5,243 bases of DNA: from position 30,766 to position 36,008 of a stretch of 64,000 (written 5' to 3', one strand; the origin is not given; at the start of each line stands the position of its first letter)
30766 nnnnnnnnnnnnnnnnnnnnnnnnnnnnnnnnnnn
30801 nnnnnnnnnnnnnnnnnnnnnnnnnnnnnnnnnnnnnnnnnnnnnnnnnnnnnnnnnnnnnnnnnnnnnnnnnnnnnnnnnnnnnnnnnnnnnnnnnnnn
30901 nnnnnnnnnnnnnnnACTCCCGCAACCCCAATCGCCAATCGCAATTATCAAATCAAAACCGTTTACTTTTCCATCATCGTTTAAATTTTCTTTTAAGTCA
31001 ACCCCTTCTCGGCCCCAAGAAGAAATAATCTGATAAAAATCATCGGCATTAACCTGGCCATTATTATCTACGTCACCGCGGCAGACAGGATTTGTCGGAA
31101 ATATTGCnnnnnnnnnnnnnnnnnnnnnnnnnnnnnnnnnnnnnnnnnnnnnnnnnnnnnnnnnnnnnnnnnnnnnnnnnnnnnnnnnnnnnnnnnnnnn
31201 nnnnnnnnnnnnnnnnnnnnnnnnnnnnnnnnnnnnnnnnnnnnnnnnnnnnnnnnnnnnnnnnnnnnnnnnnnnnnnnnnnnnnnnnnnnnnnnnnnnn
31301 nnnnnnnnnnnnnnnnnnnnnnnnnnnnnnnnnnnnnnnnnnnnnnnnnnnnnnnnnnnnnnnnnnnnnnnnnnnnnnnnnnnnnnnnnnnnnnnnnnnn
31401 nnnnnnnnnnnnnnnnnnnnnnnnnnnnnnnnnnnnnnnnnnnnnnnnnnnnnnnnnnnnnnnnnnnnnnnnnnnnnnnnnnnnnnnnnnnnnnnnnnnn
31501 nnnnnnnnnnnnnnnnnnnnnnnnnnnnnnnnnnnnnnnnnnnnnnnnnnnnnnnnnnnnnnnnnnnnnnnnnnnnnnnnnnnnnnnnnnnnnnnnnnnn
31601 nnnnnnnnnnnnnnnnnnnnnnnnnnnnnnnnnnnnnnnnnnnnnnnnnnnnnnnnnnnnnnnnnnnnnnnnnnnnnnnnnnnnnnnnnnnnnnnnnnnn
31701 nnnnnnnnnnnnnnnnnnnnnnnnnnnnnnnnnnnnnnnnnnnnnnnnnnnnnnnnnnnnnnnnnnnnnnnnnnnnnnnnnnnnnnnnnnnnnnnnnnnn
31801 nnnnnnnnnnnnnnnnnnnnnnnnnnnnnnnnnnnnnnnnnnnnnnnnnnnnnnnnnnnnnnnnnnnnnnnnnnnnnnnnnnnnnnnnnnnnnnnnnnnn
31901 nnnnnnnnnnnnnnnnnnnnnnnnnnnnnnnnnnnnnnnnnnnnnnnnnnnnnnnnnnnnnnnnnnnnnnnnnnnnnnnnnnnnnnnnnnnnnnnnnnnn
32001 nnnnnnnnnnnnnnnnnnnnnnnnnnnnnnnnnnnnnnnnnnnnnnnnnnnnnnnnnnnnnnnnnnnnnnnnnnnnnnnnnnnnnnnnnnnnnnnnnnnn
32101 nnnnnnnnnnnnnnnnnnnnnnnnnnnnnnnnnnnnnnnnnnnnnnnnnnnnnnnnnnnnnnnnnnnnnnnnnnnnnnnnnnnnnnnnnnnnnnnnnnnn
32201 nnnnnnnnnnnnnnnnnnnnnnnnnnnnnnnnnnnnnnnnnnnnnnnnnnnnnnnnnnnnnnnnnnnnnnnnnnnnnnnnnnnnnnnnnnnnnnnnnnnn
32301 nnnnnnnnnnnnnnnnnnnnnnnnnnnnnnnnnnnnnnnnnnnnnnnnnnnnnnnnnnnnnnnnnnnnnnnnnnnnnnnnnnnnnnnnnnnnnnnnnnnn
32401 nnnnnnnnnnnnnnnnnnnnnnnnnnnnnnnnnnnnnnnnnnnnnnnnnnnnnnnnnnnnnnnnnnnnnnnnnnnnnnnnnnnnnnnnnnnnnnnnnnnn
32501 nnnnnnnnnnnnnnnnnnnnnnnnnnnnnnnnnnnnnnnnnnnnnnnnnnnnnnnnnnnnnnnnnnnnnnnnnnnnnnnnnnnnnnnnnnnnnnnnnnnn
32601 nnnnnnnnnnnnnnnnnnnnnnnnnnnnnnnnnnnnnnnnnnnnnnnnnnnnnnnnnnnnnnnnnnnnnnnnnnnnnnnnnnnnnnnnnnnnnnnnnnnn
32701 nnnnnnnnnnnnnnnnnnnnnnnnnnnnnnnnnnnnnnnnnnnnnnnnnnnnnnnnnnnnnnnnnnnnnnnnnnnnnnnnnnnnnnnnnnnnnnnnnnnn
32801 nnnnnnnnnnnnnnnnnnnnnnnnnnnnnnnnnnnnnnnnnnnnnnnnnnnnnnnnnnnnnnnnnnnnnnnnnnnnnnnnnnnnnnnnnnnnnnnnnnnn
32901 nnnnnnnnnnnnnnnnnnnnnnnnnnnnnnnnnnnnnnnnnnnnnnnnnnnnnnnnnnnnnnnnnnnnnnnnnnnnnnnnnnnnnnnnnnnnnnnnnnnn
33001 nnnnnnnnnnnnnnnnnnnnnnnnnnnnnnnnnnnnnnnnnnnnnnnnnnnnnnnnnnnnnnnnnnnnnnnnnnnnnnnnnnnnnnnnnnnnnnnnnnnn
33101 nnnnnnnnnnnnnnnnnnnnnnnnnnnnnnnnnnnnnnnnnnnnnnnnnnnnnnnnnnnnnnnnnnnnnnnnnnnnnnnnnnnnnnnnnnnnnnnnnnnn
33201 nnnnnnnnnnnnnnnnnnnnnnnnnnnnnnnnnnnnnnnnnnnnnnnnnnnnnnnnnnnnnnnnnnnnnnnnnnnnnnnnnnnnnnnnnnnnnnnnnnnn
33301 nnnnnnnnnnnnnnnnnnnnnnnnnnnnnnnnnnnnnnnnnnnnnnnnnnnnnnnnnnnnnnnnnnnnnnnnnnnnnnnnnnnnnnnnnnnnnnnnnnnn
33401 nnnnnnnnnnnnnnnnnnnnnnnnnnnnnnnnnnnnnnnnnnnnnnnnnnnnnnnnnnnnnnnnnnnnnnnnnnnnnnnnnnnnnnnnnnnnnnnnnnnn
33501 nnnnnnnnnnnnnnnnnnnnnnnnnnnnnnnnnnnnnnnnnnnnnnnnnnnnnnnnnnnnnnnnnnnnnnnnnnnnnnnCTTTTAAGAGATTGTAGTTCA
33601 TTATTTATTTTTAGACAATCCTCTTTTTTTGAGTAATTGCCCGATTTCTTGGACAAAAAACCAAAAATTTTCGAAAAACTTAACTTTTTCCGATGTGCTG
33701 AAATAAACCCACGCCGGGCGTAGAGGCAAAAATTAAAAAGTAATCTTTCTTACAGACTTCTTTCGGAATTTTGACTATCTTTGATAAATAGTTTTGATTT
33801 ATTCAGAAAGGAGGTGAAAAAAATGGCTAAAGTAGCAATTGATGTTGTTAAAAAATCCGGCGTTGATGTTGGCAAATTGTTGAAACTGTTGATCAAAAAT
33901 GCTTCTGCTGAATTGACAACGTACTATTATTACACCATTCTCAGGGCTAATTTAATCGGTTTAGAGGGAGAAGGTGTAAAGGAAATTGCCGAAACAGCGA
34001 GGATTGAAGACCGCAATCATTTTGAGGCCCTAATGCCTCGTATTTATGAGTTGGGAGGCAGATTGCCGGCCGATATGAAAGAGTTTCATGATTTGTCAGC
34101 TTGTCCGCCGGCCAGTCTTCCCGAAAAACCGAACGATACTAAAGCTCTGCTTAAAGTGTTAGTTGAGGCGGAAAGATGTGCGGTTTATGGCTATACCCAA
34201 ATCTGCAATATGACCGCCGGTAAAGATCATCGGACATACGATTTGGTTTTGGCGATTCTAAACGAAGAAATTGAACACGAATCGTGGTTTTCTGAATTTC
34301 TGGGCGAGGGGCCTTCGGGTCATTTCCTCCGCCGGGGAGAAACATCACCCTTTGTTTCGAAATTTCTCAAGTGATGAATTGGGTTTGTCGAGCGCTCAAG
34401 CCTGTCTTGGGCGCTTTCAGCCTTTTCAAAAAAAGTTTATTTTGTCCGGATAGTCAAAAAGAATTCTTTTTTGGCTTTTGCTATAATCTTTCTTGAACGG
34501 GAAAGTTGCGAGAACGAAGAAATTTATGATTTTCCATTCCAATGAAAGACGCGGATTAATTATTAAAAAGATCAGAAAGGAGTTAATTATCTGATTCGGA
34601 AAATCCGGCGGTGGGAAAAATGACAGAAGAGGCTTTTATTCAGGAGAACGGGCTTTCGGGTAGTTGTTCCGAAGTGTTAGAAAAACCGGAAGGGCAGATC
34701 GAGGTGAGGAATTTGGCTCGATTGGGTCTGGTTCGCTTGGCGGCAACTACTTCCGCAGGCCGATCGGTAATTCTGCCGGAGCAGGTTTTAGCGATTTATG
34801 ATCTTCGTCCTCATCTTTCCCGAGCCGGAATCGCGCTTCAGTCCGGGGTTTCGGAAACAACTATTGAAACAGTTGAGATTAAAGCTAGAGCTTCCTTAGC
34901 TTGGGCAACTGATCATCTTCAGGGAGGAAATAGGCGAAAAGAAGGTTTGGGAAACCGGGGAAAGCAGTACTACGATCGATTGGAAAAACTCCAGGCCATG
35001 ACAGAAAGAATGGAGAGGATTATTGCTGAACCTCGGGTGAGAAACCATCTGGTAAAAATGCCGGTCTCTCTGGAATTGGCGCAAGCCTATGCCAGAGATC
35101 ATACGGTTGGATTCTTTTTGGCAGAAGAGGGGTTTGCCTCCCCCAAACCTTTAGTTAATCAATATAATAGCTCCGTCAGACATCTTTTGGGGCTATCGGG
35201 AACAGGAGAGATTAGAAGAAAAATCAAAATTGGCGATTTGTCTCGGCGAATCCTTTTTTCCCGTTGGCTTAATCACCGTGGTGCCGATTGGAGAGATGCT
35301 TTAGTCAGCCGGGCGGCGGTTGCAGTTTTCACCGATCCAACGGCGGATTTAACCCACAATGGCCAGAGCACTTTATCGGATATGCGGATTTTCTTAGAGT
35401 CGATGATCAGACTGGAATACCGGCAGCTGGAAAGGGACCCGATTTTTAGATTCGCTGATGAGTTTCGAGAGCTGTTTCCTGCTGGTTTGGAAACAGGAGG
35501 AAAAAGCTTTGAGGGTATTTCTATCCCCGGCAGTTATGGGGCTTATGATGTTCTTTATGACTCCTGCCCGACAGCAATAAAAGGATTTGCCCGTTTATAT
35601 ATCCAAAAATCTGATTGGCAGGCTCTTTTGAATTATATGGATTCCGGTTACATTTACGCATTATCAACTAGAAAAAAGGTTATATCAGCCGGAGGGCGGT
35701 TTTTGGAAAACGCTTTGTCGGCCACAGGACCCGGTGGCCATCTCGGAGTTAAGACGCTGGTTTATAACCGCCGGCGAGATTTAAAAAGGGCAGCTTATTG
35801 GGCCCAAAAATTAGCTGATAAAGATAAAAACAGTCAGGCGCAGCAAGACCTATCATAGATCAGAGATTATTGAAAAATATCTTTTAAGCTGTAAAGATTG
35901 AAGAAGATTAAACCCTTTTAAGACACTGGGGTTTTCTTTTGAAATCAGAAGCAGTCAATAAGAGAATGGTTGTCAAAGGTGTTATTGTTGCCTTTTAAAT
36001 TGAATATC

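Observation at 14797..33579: Three large secreted proteins with C-terminal dockerin-like modules but no cohesin partner in view; two are divergent PQQ-propeller paralogs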

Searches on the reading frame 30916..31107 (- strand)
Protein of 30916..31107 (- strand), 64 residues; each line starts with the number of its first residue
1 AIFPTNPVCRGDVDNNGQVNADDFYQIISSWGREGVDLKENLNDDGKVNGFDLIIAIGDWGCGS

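Call 39: search_protein_families(library=pfam, proteins=[window:30916-31107:-], max_evalue=10)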
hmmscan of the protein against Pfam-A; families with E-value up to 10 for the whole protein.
seq(64 aa): 5 families
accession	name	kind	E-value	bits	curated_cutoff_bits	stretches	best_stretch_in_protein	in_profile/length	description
PF00404.24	Dockerin_1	-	5e-05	23.9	22.9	1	11-54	2-50/57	Dockerin type I domain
PF13405.12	EF-hand_6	-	0.00093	19.2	25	1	12-32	10-30/30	EF-hand domain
PF00036.39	EF-hand_1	-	0.0068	16.3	25.4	1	12-29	10-27/29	EF hand domain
PF13499.12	EF-hand_7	-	0.084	13.7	30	1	12-28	50-66/67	EF-hand domain pair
PF13833.12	EF-hand_8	-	0.2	11.9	28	1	11-26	34-49/54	EF-hand domain pair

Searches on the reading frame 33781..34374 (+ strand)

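Call 10: search_protein_families(library=pfam, proteins=[window:33781-34374:+], max_evalue=0.01)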
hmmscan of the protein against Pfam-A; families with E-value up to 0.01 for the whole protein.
window:33781-34374:+ (197 aa): 1 family
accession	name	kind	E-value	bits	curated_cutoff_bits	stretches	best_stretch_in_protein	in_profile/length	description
PF00210.30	Ferritin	-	1.6e-22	80.4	24.5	1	35-176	2-138/142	Ferritin-like domain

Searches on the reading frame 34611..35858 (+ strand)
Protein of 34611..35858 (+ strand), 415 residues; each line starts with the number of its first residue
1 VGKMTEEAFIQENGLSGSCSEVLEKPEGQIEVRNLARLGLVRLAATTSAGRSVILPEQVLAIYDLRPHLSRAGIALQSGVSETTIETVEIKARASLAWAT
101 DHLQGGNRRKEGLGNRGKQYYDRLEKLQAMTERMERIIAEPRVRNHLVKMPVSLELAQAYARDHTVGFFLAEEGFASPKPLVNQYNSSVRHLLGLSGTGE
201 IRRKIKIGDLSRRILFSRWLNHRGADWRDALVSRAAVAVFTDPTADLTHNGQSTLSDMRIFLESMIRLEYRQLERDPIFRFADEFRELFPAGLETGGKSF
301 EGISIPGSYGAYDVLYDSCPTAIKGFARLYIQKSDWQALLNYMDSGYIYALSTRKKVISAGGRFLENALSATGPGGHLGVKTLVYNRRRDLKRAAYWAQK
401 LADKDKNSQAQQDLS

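Call 6: search_protein_families(library=pfam, proteins=[window:34611-35858:+], max_evalue=1)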
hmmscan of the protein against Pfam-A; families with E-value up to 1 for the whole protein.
window:34611-35858:+ (415 aa): 1 family
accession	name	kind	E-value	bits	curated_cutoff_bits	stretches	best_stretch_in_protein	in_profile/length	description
PF20688.2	GREB1_2nd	-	0.3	10.6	25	1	6-68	27-88/310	GREB1, second domain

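Call 12: search_protein_families(library=ncbifam, proteins=[window:34611-35858:+], max_evalue=0.1)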
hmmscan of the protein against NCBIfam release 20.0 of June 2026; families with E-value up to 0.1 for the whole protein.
window:34611-35858:+ (415 aa): 0 families

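Call 58: search_protein_families(library=pfam, proteins=[window:34611-35858:+], max_evalue=10)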
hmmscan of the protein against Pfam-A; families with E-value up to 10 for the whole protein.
window:34611-35858:+ (415 aa): 1 family
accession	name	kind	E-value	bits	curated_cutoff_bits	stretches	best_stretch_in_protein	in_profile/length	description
PF20688.2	GREB1_2nd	-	0.3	10.6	25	1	6-68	27-88/310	GREB1, second domain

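Call 94: search_solved_structures(query=window:34611-35858:+, max_evalue=1)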
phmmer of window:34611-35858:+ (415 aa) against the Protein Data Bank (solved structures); distinct sequences matched with E-value up to 1: 0.
